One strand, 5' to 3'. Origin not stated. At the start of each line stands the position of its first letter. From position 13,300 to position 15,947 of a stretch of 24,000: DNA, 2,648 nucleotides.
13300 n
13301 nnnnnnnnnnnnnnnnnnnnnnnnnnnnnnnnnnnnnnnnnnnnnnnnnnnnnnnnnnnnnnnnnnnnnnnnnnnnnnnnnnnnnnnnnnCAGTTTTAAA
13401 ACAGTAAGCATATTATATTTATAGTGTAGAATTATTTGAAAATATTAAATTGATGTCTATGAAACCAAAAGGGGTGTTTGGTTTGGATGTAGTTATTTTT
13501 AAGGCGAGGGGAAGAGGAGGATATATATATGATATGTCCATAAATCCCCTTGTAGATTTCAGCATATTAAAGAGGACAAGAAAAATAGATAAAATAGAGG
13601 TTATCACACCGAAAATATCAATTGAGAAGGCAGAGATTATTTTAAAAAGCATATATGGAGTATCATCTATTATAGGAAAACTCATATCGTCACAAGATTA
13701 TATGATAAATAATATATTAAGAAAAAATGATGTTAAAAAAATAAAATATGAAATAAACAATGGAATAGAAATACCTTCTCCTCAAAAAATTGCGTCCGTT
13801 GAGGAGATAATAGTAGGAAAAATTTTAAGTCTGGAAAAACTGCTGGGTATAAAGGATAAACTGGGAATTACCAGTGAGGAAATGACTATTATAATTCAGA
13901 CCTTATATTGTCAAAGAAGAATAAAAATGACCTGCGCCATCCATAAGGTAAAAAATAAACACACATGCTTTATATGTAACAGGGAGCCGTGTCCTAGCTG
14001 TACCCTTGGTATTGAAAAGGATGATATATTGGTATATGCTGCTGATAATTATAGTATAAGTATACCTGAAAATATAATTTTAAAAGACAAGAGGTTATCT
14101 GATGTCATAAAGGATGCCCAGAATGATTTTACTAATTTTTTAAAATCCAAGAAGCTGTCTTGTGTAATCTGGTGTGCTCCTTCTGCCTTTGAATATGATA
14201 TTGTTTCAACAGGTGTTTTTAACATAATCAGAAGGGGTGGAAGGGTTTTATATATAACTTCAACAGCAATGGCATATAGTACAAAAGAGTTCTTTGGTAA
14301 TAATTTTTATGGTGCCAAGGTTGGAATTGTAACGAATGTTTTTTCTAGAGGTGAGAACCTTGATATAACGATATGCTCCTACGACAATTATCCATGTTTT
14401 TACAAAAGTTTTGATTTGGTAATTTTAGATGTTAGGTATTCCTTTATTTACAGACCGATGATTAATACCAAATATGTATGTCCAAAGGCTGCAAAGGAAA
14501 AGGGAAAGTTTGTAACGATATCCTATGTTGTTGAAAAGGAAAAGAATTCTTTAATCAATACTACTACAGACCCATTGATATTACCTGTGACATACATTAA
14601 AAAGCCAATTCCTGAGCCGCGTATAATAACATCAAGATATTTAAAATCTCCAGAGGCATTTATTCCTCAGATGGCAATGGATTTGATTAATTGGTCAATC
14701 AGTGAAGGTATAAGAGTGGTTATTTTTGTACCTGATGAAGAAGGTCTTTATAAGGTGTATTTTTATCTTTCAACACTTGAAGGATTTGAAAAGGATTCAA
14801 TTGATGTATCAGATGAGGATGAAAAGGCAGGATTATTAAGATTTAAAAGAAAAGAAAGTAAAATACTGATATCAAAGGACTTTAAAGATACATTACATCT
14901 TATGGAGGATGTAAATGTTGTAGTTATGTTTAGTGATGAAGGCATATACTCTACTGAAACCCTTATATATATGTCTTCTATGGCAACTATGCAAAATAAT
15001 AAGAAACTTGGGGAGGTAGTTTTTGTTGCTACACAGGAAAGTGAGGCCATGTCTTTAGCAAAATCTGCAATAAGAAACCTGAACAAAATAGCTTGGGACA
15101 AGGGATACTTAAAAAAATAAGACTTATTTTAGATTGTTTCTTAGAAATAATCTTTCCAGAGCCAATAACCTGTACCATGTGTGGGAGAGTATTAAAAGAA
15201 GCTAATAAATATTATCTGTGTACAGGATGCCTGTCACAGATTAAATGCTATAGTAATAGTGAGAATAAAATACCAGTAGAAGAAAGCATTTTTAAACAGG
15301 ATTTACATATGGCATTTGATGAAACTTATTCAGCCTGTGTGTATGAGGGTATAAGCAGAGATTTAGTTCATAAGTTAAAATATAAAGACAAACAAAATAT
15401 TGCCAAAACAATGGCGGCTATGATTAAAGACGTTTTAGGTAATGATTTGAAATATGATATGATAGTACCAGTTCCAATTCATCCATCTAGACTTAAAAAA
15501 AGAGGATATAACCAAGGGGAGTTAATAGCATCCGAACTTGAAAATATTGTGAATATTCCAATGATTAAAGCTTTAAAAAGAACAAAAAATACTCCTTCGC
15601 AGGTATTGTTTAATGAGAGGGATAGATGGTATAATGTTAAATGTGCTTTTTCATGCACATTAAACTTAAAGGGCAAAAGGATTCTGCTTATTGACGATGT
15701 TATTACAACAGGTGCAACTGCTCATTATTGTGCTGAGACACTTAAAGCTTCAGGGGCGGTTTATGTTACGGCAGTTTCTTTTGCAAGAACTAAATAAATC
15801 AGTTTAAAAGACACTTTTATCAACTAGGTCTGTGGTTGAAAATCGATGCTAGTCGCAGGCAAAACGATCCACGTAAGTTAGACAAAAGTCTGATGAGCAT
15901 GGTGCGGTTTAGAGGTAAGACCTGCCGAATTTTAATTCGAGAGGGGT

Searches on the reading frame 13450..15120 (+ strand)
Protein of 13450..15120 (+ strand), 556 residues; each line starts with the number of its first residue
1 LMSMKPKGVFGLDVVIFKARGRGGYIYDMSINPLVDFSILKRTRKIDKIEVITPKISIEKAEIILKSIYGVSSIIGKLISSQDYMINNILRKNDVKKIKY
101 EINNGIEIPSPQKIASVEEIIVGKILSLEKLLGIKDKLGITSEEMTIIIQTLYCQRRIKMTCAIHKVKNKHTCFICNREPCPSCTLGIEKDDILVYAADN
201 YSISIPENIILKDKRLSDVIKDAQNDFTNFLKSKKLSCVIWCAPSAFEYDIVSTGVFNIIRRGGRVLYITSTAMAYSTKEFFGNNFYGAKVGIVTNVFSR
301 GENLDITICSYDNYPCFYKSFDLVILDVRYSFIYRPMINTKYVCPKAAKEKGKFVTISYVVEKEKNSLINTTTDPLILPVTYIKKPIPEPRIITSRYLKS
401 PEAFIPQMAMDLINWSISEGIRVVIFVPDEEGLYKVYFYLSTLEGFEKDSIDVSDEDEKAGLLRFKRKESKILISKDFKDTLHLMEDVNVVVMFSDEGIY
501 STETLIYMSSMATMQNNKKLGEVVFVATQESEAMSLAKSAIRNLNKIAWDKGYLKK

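Call 7: search_protein_families(library=pfam, proteins=[window:13450-15120:+])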
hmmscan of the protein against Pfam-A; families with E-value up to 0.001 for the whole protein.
window:13450-15120:+ (556 aa): 0 families

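Call 9: search_protein_families(library=ncbifam, proteins=[window:13450-15120:+])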
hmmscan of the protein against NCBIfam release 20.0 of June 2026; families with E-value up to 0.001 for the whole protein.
window:13450-15120:+ (556 aa): 0 families

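Call 76: search_protein_families(library=pfam, proteins=[window:13450-15120:+], max_evalue=10)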
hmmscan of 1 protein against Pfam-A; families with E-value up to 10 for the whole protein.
window:13450-15120:+ (556 aa): 0 families

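Call 77: search_solved_structures(query=window:13450-15120:+, max_evalue=10)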
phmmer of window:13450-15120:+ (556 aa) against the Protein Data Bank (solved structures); distinct sequences matched with E-value up to 10: 1.
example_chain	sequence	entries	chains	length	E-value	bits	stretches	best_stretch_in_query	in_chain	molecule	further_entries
9l8z_A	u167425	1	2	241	2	10.1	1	338-383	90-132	Hemagglutinin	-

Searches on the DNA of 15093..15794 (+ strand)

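Call 70: search_rna_families(sources=[L132, L133, L134, L102, L122, L123, L125, L127, L131], threshold=gathering)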
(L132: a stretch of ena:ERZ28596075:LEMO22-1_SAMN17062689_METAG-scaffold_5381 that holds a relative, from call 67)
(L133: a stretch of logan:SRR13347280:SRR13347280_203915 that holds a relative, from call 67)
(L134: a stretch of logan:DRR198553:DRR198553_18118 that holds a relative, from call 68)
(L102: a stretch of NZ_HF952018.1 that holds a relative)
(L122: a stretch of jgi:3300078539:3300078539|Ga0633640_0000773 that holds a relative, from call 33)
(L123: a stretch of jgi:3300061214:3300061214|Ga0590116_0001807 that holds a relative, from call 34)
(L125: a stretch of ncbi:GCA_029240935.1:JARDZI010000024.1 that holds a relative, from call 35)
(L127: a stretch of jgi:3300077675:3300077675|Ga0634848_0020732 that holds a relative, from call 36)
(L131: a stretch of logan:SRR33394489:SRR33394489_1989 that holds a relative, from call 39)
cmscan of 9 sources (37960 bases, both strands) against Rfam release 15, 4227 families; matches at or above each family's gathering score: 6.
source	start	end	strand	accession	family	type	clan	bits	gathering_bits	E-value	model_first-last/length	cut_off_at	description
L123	2731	2935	+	RF03072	raiA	Cis-reg; riboswitch;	-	204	101.3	9.5e-53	1-209/209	no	raiA RNA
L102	1277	1485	+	RF03072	raiA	Cis-reg; riboswitch;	-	197.6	101.3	6.1e-51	1-209/209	no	raiA RNA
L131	788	995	+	RF03072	raiA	Cis-reg; riboswitch;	-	197.5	101.3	6.4e-51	1-209/209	no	raiA RNA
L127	2734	2940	+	RF03072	raiA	Cis-reg; riboswitch;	-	194.2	101.3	5.4e-50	1-209/209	no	raiA RNA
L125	2692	2898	+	RF03072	raiA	Cis-reg; riboswitch;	-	189.1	101.3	1.4e-48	1-209/209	no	raiA RNA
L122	2719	2925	+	RF03072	raiA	Cis-reg; riboswitch;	-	187.3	101.3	4.7e-48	1-209/209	no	raiA RNA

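Call 71: search_rna_families(source=L132, start=2400, end=3300, threshold=evalue, max_evalue=10)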
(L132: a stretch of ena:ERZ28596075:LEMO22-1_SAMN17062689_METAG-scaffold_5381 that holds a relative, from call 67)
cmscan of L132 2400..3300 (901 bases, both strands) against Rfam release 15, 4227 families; matches with E-value up to 10: 3.
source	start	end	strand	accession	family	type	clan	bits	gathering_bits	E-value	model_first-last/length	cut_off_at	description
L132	2468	2538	-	RF00861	mir-488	Gene; miRNA;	-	23.9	88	0.011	7-77/83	no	mir-488 microRNA precursor family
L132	2907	3000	-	RF00345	snoR1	Gene; snRNA; snoRNA; CD-box;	CL00066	16.6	49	1.6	1-93/93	no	Small nucleolar RNA snoR1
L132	2495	2591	-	RF00554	SNORA48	Gene; snRNA; snoRNA; HACA-box;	CL00037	14.7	50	3.2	1-135/135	no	Small nucleolar RNA SNORA48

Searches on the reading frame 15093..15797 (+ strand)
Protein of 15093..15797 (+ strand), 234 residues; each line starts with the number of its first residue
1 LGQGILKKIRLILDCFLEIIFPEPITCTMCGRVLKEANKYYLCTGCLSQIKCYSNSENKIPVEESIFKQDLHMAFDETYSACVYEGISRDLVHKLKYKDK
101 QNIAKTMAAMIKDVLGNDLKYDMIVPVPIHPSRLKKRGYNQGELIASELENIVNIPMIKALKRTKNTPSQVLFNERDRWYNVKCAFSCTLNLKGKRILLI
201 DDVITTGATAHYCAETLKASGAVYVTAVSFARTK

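Call 7: search_protein_families(library=pfam, proteins=[window:15093-15797:+])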
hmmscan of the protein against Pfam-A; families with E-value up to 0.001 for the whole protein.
window:15093-15797:+ (234 aa): 2 families
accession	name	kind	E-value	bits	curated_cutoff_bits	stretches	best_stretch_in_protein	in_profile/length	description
PF00156.33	Pribosyltran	-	5e-08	32.8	26.3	1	97-227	5-120/158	Phosphoribosyl transferase domain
PF18912.6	DZR_2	-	0.00061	20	27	0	17-52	2-33/56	Double zinc ribbon domain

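Call 9: search_protein_families(library=ncbifam, proteins=[window:15093-15797:+])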
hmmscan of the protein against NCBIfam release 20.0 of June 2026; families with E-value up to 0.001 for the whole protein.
window:15093-15797:+ (234 aa): 23 families
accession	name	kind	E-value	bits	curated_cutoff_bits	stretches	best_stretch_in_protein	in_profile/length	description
TIGR00201.1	comF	subfamily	4.3e-32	111.6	233.55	1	27-232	1-190/190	ComF family protein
NF008616.0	PRK11595.1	equivalog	2.3e-26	92.6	304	1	78-233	64-226/227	DNA utilization protein GntX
TIGR01251.1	ribP_PPkin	subfamily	6.7e-08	31.8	113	1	162-228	178-244/309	ribose-phosphate diphosphokinase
TIGR00336.1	pyrE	equivalog_domain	4.2e-06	26.7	106.8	1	192-229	106-143/173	orotate phosphoribosyltransferase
NF002095.0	PRK00934.1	equivalog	4.2e-06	26.1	296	1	181-228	193-239/287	ribose-phosphate diphosphokinase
NF005537.0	PRK07199.1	subfamily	5.5e-06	25.7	322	1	158-228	175-245/301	ribose-phosphate diphosphokinase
NF005299.0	PRK06827.1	subfamily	1.1e-05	24.4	327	0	191-227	262-298/383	phosphoribosylpyrophosphate synthetase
NF002620.0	PRK02277.1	subfamily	2.3e-05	24.1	115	1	191-228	138-175/201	orotate phosphoribosyltransferase-like protein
NF002636.0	PRK02304.1-5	equivalog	3.1e-05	23.5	125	1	99-227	35-150/176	adenine phosphoribosyltransferase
NF002618.0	PRK02269.1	equivalog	3.3e-05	23.7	460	1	180-228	203-251/321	ribose-phosphate diphosphokinase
NF002320.0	PRK01259.1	subfamily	4.9e-05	22.9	297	1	181-228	201-248/316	ribose-phosphate diphosphokinase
TIGR01367.1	pyrE_Therm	equivalog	0.0001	22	150.25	1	167-230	80-141/187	orotate phosphoribosyltransferase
NF003549.0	PRK05205.1-5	equivalog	0.00014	21.4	138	1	99-220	10-125/182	bifunctional pyr operon transcriptional regulator/uracil phosphoribosyltransferase PyrR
TIGR01203.1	HGPRTase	equivalog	0.00016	21.4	150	1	182-230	73-121/167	hypoxanthine phosphoribosyltransferase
NF040646.1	HPT_Archaea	equivalog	0.00017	21.2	200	1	145-223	67-143/184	hypoxanthine/guanine phosphoribosyltransferase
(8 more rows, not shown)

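Call 22: find_related_loci(query=window:15093-15794:+, collection=genome_contigs, flank=3000)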
Query window:15093-15794:+ (234 aa) in genome_contigs; peptide patterns used: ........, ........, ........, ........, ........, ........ (x = any residue, [..] = any of these).
37 stretches matched a pattern, but none encodes a relative of the query by tblastn (E <= 1e-3).

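Call 31: find_homologous_proteins(query=window:15093-15794:+, max_evalue=1e-20)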
Query window:15093-15794:+ (234 aa): 512 proteins with E <= 1e-20 among 1356 candidates; the best 120 are listed.
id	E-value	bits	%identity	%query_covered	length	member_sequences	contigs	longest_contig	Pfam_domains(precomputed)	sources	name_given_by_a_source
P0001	4.7e-154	528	100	100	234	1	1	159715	PF00156.34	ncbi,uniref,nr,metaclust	ncbi:hypothetical protein Q428_00765 [Fervidicella metallireducens AeB]|uniref:Phosphoribosyltransfe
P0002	1.5e-101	357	89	76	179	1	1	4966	PF00156.34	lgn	-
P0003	6.6e-79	283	57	100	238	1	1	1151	PF00156.34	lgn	-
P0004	2.0e-77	278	55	100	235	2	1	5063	PF00156.34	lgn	-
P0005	4.7e-75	270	57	95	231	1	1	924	-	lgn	-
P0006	5.0e-75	270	55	100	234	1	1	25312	PF00156.34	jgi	jgi:competence protein ComFC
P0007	2.9e-74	267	58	86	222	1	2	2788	PF00156.34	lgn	-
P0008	3.3e-74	267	55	100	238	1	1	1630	PF00156.34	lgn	-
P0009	4.5e-74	267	53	100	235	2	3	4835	PF00156.34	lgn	-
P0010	1.6e-73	265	54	100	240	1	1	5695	PF00156.34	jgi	jgi:competence protein ComFC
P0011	1.9e-72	262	53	100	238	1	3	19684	-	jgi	jgi:competence protein ComFC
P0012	2.4e-72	261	50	100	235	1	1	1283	-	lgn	-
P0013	2.7e-72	261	53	100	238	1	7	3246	PF00156.34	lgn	-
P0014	2.9e-72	261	52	100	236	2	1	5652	PF00156.34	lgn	-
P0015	2.2e-71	258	51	100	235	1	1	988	PF18912.7,PF00156.34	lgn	-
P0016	1.3e-70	256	52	100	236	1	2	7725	PF00156.34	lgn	-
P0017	1.7e-70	255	50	100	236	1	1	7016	-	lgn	-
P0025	1.3e-63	233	52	89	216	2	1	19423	PF00156.34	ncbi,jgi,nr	ncbi:MAG: ComF family protein [Clostridiales bacterium]|jgi:competence protein ComFC|nr:ComF family 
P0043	3.8e-49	185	44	96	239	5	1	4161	PF00156.34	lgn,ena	-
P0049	1.1e-44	171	42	100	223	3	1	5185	PF00156.34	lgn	-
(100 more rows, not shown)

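Call 32: find_encoding_contigs(protein=P0002, flank=2000, max_places=2)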
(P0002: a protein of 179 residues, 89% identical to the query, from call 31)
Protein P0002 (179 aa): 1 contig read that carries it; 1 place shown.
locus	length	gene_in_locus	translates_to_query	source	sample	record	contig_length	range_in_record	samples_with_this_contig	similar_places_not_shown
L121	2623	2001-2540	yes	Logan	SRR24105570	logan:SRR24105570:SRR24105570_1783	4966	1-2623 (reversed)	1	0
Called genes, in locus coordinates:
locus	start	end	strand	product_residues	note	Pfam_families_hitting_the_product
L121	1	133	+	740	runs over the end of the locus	PF23139:OB_YrrC, PF14490:HHH_RecD2 (weak), PF14520:HHH_5, PF14490:HHH_RecD2, PF13245:AAA_19, PF13604:AAA_30, PF18335:SH3_13, PF13538:UvrD_C_2, +4 more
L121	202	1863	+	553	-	-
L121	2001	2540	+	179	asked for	PF00156:Pribosyltran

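Call 33: find_encoding_contigs(protein=P0006, flank=2000, max_places=2)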
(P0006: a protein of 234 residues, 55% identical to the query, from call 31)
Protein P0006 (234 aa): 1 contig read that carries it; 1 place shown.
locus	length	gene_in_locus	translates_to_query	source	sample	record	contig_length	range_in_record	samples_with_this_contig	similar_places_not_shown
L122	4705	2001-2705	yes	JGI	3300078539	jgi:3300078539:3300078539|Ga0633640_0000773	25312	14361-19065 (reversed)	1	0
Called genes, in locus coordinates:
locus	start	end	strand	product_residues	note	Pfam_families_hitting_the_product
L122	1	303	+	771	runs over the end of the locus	PF23139:OB_YrrC, PF14520:HHH_5, PF14490:HHH_RecD2, PF05970:PIF1 (weak), PF13245:AAA_19, PF13604:AAA_30, PF18335:SH3_13, PF13538:UvrD_C_2, +4 more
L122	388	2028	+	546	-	-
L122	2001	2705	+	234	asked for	PF00156:Pribosyltran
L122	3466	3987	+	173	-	PF02482:Ribosomal_S30AE, PF16321:Ribosom_S30AE_C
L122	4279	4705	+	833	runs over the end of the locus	PF07517:SecA_DEAD, PF00270:DEAD (weak), PF01043:SecA_PP_bind, PF21090:P-loop_SecA, PF07516:SecA_SW, PF02810:SEC-C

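Call 34: find_encoding_contigs(protein=P0011, flank=2000, max_places=2)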
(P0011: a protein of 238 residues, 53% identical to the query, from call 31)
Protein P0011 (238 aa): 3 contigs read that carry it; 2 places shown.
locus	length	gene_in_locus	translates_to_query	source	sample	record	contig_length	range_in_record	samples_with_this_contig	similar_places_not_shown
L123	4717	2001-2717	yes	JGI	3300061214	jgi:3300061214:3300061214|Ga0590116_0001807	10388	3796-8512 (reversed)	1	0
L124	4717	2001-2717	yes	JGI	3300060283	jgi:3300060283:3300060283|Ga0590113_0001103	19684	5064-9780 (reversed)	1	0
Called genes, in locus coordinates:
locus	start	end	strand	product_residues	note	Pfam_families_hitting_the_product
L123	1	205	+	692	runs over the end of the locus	?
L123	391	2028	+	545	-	-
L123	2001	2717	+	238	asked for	-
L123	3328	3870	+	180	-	PF02482:Ribosomal_S30AE, PF16321:Ribosom_S30AE_C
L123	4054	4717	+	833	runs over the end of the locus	PF07517:SecA_DEAD, PF00270:DEAD (weak), PF00271:Helicase_C (faint), PF01043:SecA_PP_bind, PF21090:P-loop_SecA, PF07516:SecA_SW, PF02810:SEC-C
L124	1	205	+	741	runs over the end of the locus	PF23139:OB_YrrC, PF12826:HHH_2 (weak), PF14520:HHH_5, PF14490:HHH_RecD2, PF13245:AAA_19, PF13604:AAA_30, PF18335:SH3_13, PF13538:UvrD_C_2, +6 more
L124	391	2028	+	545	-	-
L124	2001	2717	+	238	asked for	-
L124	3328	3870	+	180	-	PF02482:Ribosomal_S30AE, PF16321:Ribosom_S30AE_C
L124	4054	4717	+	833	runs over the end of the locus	PF07517:SecA_DEAD, PF00270:DEAD (weak), PF00271:Helicase_C (faint), PF01043:SecA_PP_bind, PF21090:P-loop_SecA, PF07516:SecA_SW, PF02810:SEC-C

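Call 35: find_encoding_contigs(protein=P0025, flank=2000, max_places=2)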
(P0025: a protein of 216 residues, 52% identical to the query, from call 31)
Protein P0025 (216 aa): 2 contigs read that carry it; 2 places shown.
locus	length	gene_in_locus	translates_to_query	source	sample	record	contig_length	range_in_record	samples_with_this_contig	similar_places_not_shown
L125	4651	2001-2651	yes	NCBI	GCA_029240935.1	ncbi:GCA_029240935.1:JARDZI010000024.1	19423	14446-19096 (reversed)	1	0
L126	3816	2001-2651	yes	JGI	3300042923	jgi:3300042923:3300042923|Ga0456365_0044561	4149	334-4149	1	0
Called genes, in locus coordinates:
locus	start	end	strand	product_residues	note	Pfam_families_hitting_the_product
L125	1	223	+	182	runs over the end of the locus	PF18335:SH3_13, PF13538:UvrD_C_2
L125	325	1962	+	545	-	-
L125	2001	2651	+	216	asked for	PF00156:Pribosyltran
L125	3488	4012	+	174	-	PF02482:Ribosomal_S30AE, PF16321:Ribosom_S30AE_C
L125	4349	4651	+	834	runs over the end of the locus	PF07517:SecA_DEAD, PF00270:DEAD (weak), PF01043:SecA_PP_bind, PF21090:P-loop_SecA, PF07516:SecA_SW, PF02810:SEC-C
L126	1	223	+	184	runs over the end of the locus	?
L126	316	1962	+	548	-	-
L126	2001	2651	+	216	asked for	PF00156:Pribosyltran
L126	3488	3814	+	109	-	?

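Call 36: find_encoding_contigs(protein=P0010, flank=2000, max_places=2)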
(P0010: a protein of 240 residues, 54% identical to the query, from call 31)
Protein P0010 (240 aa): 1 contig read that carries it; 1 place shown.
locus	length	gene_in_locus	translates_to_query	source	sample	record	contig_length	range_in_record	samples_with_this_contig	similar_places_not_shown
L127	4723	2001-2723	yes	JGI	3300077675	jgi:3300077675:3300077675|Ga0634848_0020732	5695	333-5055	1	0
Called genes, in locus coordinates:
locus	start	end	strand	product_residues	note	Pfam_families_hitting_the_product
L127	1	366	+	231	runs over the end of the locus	?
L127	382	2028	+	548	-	-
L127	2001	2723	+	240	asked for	PF00156:Pribosyltran (weak)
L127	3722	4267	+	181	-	PF02482:Ribosomal_S30AE, PF16321:Ribosom_S30AE_C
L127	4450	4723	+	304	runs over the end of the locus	?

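Call 37: find_encoding_contigs(protein=P0016, flank=2000, max_places=2)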
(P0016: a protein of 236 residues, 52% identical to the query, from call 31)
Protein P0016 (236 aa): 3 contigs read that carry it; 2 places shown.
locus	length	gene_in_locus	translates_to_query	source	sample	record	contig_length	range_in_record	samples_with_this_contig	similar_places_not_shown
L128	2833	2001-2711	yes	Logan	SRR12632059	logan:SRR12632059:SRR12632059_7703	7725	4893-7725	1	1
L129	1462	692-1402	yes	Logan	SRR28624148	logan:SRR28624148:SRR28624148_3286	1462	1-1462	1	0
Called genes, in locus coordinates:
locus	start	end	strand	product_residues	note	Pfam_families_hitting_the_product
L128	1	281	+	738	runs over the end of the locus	PF23139:OB_YrrC, PF14520:HHH_5, PF14490:HHH_RecD2, PF05970:PIF1 (weak), PF13245:AAA_19, PF13604:AAA_30, PF18335:SH3_13, PF13538:UvrD_C_2, +7 more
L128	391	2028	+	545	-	-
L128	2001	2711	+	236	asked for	PF00156:Pribosyltran (weak)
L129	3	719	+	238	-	?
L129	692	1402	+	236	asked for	PF00156:Pribosyltran (weak)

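Call 38: find_encoding_contigs(protein=P0017, flank=2000, max_places=2)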
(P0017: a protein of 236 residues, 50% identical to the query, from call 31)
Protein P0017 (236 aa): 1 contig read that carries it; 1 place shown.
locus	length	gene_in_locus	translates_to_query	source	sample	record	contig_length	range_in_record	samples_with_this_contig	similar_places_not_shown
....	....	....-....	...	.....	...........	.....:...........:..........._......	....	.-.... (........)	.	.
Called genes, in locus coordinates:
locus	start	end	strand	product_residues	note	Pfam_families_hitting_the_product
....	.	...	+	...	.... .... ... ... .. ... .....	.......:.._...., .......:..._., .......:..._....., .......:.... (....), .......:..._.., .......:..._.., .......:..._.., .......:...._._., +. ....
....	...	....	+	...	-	-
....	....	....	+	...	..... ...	-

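Call 39: find_encoding_contigs(protein=P0014, flank=2000, max_places=2)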
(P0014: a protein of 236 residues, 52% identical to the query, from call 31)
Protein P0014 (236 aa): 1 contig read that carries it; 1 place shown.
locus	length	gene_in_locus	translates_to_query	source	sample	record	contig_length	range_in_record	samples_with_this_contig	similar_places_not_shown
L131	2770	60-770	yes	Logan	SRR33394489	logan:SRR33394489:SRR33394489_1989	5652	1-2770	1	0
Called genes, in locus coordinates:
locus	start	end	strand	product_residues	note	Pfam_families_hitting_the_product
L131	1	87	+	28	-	?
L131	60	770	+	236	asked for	PF00156:Pribosyltran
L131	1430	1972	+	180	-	PF02482:Ribosomal_S30AE, PF16321:Ribosom_S30AE_C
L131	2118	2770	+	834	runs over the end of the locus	PF07517:SecA_DEAD, PF00270:DEAD (weak), PF01043:SecA_PP_bind, PF00271:Helicase_C (faint), PF21090:P-loop_SecA, PF07516:SecA_SW, PF02810:SEC-C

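Call 67: find_encoding_contigs(protein=P0043, flank=2000, max_places=2)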
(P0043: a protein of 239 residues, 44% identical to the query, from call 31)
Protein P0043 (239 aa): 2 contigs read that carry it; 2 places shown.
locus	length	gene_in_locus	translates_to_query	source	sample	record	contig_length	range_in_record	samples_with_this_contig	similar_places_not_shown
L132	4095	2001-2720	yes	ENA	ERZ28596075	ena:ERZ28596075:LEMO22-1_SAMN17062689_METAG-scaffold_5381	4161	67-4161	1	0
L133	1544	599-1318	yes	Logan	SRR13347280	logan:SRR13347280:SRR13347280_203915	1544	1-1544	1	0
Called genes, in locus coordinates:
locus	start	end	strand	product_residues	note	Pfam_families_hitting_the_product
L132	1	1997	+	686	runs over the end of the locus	?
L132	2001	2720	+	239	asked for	PF00156:Pribosyltran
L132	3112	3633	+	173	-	PF02482:Ribosomal_S30AE, PF16321:Ribosom_S30AE_C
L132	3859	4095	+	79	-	?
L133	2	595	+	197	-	?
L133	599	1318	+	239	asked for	PF00156:Pribosyltran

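Call 68: find_encoding_contigs(protein=P0049, flank=2000, max_places=2)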
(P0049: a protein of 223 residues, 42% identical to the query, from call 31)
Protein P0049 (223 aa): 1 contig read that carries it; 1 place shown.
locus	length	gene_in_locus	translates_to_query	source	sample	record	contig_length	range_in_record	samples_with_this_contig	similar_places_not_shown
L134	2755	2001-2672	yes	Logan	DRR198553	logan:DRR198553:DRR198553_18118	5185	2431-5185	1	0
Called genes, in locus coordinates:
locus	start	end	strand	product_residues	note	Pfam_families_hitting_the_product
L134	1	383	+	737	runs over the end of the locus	PF23139:OB_YrrC, PF14520:HHH_5, PF14490:HHH_RecD2, PF05970:PIF1, PF13245:AAA_19, PF13604:AAA_30, PF18335:SH3_13, PF13538:UvrD_C_2, +9 more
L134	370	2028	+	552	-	-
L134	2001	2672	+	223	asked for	PF00156:Pribosyltran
